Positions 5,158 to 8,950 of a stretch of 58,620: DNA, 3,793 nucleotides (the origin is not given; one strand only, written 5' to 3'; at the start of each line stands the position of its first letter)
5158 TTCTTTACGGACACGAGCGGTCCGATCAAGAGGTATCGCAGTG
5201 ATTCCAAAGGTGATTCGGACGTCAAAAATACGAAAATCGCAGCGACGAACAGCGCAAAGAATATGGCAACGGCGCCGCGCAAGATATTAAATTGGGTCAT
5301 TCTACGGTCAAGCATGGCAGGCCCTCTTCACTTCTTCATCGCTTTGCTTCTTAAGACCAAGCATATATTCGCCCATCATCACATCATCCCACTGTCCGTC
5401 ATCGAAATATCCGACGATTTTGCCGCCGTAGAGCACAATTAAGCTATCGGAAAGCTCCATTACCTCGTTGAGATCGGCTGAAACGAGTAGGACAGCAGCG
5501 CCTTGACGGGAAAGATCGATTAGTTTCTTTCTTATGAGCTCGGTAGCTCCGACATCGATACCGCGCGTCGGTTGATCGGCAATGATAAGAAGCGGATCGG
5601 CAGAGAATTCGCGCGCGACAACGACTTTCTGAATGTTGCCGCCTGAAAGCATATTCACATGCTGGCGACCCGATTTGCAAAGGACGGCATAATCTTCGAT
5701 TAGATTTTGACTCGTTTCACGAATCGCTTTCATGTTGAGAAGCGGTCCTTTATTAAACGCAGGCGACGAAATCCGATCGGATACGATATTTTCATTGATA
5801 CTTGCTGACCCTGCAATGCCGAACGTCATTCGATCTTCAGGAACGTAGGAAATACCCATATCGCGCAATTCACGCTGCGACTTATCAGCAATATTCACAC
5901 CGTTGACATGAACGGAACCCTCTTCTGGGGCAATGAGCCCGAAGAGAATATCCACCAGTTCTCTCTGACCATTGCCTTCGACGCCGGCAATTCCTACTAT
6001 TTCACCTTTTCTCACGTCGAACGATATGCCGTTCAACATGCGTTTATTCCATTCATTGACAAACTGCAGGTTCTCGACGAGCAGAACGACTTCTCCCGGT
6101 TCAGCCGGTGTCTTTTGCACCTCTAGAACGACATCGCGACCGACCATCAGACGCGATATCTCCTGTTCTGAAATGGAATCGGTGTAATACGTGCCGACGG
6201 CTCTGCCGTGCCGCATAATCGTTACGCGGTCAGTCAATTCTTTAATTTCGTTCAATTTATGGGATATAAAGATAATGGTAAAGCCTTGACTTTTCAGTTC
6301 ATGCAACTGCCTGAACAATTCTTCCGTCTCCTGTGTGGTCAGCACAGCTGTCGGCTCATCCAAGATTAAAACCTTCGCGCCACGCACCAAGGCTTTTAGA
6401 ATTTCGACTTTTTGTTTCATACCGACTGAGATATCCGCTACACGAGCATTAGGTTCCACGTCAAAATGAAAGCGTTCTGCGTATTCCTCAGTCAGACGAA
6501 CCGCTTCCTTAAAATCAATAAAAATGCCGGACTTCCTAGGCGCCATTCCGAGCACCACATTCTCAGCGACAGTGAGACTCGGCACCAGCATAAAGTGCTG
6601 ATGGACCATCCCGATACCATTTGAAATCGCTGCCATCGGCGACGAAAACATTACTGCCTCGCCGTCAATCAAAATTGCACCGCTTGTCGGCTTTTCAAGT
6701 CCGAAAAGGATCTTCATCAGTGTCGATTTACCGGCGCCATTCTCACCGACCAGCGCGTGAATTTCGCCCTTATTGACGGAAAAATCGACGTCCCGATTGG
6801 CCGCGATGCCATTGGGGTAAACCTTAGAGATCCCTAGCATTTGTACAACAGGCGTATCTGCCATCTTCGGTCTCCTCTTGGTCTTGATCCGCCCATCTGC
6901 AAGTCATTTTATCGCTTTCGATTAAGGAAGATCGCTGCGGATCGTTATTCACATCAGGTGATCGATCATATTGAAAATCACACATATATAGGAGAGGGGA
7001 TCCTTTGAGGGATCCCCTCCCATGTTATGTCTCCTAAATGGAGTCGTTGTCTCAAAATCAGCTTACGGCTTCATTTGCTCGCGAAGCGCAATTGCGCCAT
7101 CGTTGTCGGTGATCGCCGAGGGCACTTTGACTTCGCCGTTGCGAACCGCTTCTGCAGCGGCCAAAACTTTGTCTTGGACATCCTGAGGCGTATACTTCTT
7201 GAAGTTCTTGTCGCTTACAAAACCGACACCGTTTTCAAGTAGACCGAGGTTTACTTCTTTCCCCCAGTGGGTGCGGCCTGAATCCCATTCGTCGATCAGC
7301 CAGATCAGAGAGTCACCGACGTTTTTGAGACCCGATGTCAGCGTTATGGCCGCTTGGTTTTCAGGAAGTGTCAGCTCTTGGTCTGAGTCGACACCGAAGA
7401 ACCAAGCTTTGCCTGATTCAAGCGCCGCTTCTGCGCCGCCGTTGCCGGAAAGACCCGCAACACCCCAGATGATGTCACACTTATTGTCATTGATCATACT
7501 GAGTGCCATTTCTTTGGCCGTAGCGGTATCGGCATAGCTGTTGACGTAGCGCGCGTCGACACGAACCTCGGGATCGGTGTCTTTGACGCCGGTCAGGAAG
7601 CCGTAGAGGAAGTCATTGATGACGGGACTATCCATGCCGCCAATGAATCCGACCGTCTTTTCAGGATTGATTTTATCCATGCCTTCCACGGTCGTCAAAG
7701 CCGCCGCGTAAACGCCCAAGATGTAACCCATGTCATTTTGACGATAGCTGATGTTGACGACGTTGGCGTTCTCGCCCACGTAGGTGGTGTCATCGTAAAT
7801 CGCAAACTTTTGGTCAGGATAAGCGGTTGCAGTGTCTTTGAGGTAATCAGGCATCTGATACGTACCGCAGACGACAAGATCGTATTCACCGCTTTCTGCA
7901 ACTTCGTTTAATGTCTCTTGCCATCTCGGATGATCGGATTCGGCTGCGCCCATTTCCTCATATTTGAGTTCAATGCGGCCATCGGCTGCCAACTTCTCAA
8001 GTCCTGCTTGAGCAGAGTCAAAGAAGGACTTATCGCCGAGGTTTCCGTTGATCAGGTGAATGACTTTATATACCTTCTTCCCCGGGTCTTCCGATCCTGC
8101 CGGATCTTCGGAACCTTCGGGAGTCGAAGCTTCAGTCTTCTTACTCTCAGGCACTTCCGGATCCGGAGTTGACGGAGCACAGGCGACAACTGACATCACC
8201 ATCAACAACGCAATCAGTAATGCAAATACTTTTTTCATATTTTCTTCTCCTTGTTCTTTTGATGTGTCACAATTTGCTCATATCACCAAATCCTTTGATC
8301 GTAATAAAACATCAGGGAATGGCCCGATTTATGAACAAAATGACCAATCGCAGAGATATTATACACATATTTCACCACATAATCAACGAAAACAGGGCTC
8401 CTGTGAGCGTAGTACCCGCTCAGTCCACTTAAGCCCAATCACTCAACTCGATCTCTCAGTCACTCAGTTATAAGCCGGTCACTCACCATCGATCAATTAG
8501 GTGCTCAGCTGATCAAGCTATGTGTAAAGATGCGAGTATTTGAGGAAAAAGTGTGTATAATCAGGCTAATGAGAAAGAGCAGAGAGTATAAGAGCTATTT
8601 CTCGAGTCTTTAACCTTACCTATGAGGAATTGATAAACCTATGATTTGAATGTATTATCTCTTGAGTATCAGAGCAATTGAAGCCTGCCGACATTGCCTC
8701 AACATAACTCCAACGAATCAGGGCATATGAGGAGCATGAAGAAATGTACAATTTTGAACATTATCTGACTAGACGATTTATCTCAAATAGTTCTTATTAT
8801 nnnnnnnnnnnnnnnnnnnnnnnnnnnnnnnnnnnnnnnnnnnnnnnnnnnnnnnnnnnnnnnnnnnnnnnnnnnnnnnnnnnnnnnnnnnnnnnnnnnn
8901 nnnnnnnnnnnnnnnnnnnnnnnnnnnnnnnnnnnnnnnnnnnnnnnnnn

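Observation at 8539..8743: Solitary leader-repeat unit appears to form the promoter and 5' UTR of the 482-aa orphan gene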

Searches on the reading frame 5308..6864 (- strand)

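Call 33: search_protein_families(library=pfam, proteins=[window:5308-6864:-], max_evalue=0.00001)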
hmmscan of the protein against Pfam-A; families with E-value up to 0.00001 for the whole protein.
window:5308-6864:- (518 aa): 2 families
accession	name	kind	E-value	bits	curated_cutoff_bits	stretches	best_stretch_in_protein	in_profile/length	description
PF00005.33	ABC_tran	-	1.4e-53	181.6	25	2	24-173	2-137/137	ABC transporter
PF13304.12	AAA_21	-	9.2e-09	36.2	27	0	35-56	1-22/304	AAA domain, putative AbiEii toxin, Type IV TA system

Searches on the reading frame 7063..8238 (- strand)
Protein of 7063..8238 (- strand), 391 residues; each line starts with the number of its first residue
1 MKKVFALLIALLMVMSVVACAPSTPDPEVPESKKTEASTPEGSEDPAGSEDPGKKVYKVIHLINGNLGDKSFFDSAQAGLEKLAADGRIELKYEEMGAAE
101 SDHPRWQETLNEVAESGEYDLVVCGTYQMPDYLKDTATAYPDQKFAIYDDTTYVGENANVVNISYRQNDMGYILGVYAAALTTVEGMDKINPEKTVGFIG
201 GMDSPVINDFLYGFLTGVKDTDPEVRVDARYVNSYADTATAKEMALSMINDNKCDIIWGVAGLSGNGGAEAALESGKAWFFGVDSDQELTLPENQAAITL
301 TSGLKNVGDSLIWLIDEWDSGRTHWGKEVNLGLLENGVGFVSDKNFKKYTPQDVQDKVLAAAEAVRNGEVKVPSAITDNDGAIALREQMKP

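Call 7: search_protein_families(library=pfam, proteins=[window:7063-8238:-], max_evalue=0.01)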
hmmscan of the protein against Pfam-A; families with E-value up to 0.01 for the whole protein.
window:7063-8238:- (391 aa): 1 family
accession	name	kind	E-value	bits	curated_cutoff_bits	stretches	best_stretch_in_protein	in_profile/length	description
PF02608.20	Bmp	-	5.4e-54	183.6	24.1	1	58-373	3-298/301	ABC transporter substrate-binding protein PnrA-like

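Call 8: search_protein_families(library=ncbifam, proteins=[window:7063-8238:-], max_evalue=0.01)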
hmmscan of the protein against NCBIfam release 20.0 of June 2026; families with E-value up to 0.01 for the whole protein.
window:7063-8238:- (391 aa): 3 families
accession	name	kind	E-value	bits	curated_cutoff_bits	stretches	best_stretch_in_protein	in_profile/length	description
NF047927.1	ABC_BMP_B6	equivalog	2.2e-10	40.2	400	1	106-378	48-305/314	putative B6 ABC transporter substrate-binding protein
NF033636.1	acid_shock_Asr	equivalog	0.0036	18.1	50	1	1-39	1-39/119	acid resistance repetitive basic protein Asr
NF050142.1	PG1828_fam_lipo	equivalog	0.0046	17.7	50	0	1-32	1-32/59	PG1828 family lipoprotein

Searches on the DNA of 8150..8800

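Call 67: search_rna_families(source=window, start=8150, end=8800, threshold=evalue, max_evalue=1)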
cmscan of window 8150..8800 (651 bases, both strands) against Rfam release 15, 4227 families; matches with E-value up to 1: 1.
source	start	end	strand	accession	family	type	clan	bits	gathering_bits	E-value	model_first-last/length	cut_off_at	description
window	8610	8633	-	RF01315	CRISPR-DR2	Gene; CRISPR;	CL00014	24.2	37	0.046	4-27/30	no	CRISPR RNA direct repeat element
